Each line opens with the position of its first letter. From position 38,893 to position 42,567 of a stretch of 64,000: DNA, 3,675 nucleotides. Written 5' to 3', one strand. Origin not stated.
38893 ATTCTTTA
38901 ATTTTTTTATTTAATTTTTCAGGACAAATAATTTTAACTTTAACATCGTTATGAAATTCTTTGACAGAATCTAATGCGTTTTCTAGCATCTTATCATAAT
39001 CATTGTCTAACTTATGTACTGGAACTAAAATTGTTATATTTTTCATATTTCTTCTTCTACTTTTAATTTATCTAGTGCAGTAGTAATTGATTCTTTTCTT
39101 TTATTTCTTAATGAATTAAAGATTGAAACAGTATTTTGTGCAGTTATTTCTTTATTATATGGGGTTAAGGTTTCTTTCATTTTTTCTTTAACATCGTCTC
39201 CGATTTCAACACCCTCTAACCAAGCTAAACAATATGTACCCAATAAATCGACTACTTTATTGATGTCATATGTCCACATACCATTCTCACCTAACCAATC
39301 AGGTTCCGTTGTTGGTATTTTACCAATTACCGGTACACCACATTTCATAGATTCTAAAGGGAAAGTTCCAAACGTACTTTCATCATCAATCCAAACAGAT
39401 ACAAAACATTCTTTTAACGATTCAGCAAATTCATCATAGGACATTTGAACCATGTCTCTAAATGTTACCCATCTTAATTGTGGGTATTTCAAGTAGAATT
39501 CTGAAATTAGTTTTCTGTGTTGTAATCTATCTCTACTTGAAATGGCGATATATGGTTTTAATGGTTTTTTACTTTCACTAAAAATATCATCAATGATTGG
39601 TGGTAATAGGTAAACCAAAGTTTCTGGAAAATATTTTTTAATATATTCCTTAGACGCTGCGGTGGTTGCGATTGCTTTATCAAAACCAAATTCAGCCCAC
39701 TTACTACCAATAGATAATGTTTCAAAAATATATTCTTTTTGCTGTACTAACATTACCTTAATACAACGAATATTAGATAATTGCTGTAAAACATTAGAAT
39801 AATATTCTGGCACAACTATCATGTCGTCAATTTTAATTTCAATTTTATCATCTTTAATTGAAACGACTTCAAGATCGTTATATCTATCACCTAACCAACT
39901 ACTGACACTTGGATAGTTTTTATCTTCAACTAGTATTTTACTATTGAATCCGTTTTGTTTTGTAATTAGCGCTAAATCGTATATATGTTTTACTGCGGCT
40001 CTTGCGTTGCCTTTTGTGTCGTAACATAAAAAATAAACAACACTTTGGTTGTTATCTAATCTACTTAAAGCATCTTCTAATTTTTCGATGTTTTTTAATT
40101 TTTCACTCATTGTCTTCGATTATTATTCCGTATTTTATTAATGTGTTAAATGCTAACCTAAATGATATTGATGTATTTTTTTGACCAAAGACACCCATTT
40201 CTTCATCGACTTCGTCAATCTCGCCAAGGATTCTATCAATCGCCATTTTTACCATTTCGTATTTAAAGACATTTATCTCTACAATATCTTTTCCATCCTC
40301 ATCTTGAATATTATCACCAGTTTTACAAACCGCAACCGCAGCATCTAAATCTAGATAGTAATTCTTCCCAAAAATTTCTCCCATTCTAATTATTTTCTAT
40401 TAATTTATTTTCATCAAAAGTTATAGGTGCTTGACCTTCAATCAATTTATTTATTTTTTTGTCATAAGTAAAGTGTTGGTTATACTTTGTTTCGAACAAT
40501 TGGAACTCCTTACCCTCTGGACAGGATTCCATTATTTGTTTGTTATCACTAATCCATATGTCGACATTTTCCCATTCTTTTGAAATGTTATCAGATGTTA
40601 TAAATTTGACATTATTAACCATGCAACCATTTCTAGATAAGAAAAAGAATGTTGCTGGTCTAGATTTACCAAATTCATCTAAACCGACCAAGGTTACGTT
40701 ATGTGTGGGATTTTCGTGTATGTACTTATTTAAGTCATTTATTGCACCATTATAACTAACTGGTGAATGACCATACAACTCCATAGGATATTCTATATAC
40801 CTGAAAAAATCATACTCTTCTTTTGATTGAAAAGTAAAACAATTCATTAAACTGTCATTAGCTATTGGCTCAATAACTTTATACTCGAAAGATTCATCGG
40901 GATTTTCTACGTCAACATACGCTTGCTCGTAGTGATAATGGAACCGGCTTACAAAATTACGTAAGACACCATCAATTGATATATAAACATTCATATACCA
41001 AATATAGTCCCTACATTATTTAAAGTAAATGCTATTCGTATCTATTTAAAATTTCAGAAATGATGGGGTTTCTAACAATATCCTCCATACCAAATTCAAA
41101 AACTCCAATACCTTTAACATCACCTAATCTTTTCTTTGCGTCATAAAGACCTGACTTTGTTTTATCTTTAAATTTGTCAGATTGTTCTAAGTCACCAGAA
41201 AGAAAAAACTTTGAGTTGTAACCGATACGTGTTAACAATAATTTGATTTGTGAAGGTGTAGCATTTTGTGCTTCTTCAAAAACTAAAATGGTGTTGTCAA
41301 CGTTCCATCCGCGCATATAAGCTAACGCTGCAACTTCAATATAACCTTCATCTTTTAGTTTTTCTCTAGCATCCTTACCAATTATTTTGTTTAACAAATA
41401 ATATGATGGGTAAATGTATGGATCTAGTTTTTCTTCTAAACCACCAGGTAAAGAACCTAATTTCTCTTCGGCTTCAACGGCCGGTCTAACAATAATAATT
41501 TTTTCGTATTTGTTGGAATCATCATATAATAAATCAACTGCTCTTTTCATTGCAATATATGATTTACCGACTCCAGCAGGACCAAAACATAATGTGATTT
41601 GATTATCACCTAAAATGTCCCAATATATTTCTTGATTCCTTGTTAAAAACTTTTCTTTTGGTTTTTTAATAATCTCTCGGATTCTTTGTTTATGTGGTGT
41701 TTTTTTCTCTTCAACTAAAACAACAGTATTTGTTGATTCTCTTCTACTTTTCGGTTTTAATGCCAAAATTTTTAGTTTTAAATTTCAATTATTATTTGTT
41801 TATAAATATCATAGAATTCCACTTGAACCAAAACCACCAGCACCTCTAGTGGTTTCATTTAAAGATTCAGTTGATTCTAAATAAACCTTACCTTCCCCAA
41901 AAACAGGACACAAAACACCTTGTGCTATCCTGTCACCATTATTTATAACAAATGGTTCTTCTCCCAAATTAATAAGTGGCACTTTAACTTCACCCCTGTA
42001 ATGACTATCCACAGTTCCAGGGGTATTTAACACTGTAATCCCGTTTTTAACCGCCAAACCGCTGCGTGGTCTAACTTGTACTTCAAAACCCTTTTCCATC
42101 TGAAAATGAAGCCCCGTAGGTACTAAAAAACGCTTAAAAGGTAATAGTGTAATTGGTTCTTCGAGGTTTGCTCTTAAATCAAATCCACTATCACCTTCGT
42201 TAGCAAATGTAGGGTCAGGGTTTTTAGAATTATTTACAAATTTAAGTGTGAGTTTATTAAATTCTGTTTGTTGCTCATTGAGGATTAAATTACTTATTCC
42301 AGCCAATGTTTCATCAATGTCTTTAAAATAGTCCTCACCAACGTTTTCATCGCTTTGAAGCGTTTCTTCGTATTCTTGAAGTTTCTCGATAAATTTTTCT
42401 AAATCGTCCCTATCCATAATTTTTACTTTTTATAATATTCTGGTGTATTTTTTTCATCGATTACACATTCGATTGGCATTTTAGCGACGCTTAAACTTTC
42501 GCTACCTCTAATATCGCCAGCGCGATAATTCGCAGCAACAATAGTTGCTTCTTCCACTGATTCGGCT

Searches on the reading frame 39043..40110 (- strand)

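Call 35: search_protein_families(library=pfam, alignment_id=A2, max_evalue=0.001)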
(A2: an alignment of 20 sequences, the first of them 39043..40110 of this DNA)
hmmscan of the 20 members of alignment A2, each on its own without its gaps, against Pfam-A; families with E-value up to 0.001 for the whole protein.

A. member 1, window:39043-40110:- (355 aa): 0 families

B. families by the number of members that match (of 20 scanned): 7 families
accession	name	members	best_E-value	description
PF02562.22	PhoH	1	2.6e-61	PhoH-like protein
PF00692.24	dUTPase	1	9.8e-26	dUTPase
PF13385.13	Laminin_G_3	1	1.9e-10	Concanavalin A-like lectin/glucanases superfamily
PF22769.1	DCD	1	9.4e-07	dCTP deaminase-like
PF13245.12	AAA_19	1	0.00038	AAA domain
PF13439.12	Glyco_transf_4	1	0.0006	Glycosyltransferase Family 4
PF13692.12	Glyco_trans_1_4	1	0.00063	Glycosyl transferases group 1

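Call 96: search_protein_families(library=pfam, proteins=[window:39043-40110:-], max_evalue=0.01)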
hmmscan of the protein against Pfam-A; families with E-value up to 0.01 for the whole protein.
window:39043-40110:- (355 aa): 0 families

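Call 108: search_protein_families(library=phrogs, proteins=[window:39043-40110:-], max_evalue=0.001)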
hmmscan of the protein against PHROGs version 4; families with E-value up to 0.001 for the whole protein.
window:39043-40110:- (355 aa): 0 families

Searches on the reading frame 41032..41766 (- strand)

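Call 108: search_protein_families(library=phrogs, proteins=[window:41032-41766:-], max_evalue=0.001)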
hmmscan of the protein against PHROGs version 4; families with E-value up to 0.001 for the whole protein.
window:41032-41766:- (244 aa): 3 families
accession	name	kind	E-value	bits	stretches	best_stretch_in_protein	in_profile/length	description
phrog_170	-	other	1.5e-63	216.1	1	4-244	45-278/323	PhoH-like phosphate starvation-inducible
phrog_2765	-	other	4.6e-42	145.4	1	13-235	208-435/443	PhoH-like phosphate starvation-inducible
phrog_32482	-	other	4.3e-13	49.8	1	66-235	406-575/589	PhoH-like phosphate starvation-inducible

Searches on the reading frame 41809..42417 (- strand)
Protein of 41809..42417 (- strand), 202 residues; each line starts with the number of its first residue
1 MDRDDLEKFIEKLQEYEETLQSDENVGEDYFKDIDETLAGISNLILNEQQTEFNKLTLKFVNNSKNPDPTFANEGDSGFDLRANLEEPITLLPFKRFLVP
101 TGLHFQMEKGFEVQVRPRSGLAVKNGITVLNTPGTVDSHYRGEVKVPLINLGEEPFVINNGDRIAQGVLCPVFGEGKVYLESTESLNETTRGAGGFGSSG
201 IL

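Call 108: search_protein_families(library=phrogs, proteins=[window:41809-42417:-], max_evalue=0.001)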
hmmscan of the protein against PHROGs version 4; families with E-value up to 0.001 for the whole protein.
window:41809-42417:- (202 aa): 2 families
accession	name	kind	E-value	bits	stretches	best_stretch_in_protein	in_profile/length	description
phrog_135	-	DNA, RNA and nucleotide metabolism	2.1e-50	173.6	1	55-200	145-290/463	dUTPase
phrog_36630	-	unknown function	0.00017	22.5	1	68-106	19-57/72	-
